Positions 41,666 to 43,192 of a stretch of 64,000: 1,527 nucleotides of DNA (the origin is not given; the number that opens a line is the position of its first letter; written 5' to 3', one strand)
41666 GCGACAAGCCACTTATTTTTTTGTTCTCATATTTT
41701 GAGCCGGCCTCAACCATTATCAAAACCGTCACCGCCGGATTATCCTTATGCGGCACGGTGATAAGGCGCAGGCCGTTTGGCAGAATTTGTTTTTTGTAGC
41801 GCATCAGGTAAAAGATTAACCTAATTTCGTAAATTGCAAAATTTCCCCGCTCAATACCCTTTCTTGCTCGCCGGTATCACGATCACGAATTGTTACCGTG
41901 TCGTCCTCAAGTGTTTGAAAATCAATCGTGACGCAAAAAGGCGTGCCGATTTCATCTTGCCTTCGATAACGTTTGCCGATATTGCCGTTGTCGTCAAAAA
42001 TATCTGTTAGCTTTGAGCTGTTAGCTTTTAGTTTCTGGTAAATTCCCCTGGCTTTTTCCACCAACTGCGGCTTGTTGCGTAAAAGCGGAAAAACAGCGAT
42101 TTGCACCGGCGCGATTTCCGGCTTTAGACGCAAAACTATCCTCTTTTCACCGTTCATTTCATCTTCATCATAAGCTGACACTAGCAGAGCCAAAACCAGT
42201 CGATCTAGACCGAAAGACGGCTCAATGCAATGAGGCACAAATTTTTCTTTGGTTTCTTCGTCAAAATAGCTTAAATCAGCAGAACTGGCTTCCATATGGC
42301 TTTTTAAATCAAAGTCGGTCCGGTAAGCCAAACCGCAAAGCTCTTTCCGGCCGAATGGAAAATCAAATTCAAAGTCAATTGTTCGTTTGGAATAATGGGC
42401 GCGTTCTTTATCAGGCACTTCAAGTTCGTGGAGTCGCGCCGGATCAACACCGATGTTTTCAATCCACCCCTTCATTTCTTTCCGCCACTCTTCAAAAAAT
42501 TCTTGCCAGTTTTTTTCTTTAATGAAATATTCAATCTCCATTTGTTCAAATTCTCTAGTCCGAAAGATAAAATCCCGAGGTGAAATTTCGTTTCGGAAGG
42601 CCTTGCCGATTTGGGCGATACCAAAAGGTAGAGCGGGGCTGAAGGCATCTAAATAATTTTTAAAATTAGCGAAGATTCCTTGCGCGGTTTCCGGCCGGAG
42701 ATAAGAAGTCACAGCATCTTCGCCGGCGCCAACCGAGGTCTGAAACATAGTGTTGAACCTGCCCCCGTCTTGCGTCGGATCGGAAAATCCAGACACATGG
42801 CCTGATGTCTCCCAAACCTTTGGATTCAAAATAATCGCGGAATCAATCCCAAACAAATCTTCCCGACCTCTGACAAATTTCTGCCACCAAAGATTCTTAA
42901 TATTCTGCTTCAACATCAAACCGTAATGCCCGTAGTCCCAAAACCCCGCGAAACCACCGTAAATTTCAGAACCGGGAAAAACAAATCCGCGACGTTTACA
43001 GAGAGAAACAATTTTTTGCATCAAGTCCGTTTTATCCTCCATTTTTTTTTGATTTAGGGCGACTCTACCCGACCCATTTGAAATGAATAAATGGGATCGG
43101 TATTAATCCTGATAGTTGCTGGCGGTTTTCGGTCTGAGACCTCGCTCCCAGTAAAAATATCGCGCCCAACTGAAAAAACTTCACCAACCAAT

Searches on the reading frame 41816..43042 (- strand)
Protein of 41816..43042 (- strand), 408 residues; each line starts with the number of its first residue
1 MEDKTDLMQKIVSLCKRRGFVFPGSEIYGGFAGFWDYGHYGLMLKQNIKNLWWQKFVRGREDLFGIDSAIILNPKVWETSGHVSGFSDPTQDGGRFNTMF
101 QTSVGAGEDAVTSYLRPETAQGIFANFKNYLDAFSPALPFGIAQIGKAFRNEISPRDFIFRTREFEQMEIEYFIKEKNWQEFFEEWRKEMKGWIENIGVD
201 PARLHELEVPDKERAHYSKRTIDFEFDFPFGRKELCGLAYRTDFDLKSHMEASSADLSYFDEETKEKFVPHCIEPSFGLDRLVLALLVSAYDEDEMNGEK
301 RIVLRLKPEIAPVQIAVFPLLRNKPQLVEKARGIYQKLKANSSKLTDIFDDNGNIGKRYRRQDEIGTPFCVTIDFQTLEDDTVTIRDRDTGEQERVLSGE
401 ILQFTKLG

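Call 39: search_protein_families(library=pfam, proteins=[window:41816-43042:-], max_evalue=0.001)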
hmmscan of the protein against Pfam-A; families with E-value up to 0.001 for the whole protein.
window:41816-43042:- (408 aa): 2 families
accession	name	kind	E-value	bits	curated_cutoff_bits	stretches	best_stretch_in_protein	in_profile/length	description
PF03129.25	HGTP_anticodon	-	2.9e-21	75.8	21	1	314-402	1-88/94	Anticodon binding domain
PF00587.30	tRNA-synt_2b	-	4.7e-17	63.1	29.3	1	113-287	11-176/179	tRNA synthetase class II core domain (G, H, P, S and T)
